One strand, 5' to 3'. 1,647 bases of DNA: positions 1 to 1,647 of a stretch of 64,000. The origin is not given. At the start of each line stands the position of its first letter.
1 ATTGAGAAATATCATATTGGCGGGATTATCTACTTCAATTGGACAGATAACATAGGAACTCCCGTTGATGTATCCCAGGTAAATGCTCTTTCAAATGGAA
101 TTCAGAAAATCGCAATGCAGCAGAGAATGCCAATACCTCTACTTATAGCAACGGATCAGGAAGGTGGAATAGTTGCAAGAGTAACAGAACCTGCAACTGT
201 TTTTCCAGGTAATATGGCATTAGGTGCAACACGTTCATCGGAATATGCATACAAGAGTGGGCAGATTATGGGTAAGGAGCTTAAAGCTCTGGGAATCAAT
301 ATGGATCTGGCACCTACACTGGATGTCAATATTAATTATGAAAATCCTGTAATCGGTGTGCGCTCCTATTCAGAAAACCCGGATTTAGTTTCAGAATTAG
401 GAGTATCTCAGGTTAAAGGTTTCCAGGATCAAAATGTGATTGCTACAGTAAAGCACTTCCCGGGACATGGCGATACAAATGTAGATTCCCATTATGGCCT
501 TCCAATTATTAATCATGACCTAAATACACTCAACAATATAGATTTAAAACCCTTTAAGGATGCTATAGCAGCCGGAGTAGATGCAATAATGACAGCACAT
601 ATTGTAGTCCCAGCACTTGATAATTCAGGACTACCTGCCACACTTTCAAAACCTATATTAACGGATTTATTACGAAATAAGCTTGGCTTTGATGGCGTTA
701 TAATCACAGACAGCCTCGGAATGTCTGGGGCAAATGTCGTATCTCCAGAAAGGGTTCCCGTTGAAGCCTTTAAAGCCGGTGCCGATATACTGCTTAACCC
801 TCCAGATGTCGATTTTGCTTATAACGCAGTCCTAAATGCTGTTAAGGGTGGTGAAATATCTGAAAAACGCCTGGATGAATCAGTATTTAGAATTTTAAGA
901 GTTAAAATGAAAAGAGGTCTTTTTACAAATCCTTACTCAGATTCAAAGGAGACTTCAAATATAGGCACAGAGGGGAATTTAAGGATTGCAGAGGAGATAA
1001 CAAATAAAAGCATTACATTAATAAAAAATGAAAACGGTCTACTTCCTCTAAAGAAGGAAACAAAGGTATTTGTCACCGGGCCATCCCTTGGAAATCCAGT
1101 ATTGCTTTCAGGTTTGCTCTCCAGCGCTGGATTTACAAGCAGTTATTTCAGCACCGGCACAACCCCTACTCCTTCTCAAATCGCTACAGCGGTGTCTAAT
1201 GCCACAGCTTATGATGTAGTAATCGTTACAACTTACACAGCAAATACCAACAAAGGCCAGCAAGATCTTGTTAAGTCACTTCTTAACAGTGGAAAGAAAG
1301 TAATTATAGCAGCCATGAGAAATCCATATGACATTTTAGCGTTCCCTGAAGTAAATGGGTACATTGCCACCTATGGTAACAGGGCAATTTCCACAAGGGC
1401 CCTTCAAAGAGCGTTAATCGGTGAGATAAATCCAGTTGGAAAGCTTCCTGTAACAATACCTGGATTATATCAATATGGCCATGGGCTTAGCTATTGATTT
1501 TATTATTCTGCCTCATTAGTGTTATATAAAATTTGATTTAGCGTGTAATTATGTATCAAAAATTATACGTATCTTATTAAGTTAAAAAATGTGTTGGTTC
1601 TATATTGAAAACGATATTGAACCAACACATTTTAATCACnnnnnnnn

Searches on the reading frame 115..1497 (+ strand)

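Call 48: search_protein_families(library=pfam, proteins=[window:115-1497:+], max_evalue=1e-8)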
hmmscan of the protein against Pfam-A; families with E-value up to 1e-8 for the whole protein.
window:115-1497:+ (460 aa): 2 families
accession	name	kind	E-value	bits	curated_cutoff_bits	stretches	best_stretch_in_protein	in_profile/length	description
PF00933.27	Glyco_hydro_3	-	9.7e-89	298.3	27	1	2-263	58-316/316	Glycosyl hydrolase family 3 N terminal domain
PF01915.27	Glyco_hydro_3_C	-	4.7e-19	69.6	31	1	300-450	1-171/200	Glycosyl hydrolase family 3 C-terminal domain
